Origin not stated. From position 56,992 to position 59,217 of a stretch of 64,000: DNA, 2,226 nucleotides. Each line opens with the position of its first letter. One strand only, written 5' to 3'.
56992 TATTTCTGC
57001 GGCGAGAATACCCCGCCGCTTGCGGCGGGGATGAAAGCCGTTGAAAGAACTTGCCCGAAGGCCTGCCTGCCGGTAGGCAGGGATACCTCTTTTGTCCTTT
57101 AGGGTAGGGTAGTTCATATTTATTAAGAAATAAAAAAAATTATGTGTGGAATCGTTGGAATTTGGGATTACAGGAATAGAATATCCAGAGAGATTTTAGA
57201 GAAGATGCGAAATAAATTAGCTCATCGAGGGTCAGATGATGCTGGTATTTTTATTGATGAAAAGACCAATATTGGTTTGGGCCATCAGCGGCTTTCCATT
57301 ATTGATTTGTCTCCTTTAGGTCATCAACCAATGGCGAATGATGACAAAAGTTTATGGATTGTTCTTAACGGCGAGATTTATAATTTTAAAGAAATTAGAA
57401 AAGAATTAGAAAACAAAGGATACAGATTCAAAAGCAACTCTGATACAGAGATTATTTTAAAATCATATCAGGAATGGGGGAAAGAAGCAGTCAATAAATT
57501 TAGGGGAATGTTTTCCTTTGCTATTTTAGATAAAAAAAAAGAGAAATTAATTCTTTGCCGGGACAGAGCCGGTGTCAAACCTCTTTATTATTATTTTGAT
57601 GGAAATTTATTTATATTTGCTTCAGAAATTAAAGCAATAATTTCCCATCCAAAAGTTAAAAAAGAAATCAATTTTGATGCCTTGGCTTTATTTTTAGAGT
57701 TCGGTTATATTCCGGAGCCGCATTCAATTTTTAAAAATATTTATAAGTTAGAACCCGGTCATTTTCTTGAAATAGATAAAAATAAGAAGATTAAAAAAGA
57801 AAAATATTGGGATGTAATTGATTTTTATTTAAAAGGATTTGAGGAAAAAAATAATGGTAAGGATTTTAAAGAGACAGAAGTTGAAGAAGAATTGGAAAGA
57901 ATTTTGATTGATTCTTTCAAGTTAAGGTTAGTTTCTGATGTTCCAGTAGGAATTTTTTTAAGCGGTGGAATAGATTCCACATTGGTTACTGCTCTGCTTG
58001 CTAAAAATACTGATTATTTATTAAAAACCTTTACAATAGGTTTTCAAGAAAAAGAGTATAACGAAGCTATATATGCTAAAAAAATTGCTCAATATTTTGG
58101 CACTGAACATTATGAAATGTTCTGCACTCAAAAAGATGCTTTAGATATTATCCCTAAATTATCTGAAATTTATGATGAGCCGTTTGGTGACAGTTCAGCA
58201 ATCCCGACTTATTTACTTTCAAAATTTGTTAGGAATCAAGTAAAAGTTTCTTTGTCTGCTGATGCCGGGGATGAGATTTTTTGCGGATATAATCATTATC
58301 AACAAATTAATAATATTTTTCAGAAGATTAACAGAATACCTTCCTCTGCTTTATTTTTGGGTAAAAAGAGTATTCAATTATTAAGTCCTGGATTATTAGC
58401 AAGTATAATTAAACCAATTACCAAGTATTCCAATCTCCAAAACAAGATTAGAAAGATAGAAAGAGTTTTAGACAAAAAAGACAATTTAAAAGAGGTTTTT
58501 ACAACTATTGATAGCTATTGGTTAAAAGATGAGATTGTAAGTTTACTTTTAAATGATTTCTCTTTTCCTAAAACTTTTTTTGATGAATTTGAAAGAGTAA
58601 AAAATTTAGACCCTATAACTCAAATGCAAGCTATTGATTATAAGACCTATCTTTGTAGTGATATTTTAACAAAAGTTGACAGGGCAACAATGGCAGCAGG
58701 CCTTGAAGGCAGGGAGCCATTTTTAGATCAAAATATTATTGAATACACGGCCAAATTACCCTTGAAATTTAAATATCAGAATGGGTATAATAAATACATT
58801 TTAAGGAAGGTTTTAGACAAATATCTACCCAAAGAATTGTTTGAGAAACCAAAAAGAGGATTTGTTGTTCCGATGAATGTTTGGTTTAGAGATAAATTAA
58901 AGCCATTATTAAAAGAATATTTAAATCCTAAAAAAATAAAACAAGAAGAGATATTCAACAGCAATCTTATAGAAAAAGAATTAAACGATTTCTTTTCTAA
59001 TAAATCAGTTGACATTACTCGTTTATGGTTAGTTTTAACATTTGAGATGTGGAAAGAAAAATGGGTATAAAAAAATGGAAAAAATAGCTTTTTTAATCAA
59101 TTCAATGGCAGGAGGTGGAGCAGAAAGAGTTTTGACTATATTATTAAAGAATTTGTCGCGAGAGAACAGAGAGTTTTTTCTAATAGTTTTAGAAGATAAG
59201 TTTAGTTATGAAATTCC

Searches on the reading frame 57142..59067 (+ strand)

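Call 45: search_protein_families(library=pfam, proteins=[window:57142-59067:+], max_evalue=0.00001)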
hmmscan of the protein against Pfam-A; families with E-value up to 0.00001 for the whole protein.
window:57142-59067:+ (642 aa): 3 families
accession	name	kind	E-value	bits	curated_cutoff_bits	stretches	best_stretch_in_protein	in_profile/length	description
PF00733.27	Asn_synthase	-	7.3e-99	332.2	21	1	251-638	2-353/354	Asparagine synthase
PF13537.11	GATase_7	-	3.2e-48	163.2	25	1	48-167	1-122/123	Glutamine amidotransferase domain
PF13522.11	GATase_6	-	1.1e-45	155.3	27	1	32-162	2-130/130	Glutamine amidotransferase domain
